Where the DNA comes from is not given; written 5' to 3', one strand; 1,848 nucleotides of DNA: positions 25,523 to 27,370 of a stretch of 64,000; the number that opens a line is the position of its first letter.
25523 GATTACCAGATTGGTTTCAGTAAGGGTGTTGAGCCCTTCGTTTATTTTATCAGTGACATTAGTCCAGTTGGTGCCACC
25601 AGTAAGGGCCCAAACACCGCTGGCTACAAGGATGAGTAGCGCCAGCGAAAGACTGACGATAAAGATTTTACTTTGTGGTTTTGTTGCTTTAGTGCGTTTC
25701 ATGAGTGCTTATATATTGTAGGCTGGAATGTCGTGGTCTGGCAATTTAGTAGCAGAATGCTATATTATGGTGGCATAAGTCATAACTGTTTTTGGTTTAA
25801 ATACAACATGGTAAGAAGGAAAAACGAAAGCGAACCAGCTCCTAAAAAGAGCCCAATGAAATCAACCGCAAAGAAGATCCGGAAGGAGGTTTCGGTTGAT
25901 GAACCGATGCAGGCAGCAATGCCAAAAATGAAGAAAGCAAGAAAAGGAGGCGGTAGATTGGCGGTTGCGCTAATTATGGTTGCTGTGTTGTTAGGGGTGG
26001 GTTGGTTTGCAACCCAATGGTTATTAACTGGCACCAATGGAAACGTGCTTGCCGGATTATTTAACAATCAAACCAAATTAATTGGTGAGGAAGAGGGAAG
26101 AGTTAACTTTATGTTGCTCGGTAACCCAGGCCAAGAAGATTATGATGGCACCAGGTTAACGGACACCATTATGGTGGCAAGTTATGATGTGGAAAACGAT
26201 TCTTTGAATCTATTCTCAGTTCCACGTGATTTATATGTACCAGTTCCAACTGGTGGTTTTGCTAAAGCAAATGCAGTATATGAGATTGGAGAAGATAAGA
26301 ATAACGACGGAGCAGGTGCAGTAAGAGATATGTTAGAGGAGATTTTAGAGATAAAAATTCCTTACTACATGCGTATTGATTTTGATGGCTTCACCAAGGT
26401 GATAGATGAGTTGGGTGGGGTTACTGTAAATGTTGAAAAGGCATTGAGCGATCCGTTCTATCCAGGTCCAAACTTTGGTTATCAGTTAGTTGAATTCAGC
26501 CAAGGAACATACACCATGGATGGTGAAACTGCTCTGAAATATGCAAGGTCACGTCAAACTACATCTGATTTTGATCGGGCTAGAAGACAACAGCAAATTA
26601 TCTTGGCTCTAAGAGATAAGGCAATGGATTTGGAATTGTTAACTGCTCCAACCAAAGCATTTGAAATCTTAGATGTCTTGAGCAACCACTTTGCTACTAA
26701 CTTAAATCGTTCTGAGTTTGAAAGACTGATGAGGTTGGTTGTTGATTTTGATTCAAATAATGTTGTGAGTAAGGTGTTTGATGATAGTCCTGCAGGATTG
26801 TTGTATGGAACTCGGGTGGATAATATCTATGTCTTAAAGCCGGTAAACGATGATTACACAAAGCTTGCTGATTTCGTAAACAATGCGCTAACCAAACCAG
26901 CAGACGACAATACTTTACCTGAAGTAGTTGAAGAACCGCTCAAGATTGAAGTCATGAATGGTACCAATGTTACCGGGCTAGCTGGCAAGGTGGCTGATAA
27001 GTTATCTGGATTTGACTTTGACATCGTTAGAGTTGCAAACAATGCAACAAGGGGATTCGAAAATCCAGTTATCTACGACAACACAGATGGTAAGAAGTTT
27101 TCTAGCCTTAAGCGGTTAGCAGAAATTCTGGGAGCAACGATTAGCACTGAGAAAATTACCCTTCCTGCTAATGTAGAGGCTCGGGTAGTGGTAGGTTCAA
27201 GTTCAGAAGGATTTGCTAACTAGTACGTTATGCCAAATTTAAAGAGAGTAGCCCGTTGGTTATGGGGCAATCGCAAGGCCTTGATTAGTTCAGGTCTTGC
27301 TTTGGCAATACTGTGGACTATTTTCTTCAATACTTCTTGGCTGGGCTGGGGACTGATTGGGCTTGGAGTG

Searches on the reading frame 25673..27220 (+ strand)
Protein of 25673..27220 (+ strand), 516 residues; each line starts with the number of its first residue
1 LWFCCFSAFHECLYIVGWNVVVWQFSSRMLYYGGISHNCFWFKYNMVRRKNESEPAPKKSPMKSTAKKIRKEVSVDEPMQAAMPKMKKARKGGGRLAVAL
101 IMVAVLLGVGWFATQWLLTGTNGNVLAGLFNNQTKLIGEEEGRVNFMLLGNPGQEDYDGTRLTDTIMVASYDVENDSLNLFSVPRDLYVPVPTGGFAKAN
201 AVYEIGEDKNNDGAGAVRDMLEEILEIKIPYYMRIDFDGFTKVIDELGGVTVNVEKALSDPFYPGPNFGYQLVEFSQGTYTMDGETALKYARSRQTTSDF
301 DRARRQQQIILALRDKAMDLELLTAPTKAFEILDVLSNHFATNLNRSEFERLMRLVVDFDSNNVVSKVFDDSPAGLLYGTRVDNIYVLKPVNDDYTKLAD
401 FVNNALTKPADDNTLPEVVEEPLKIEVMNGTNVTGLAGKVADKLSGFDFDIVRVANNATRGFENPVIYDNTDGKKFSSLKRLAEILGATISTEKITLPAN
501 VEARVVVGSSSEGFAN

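Call 78: search_protein_families(library=pfam, proteins=[window:25673-27220:+], max_evalue=1e-8)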
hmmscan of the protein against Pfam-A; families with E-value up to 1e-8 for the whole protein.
window:25673-27220:+ (516 aa): 2 families
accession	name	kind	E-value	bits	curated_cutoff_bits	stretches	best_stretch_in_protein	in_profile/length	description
PF03816.19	LytR_cpsA_psr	-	3.6e-36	125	24.6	1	163-317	2-148/150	LytR_cpsA_psr family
PF13399.11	LytR_C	-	7.1e-10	40.1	22.2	1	423-509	2-84/86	LytR cell envelope-related transcriptional attenuator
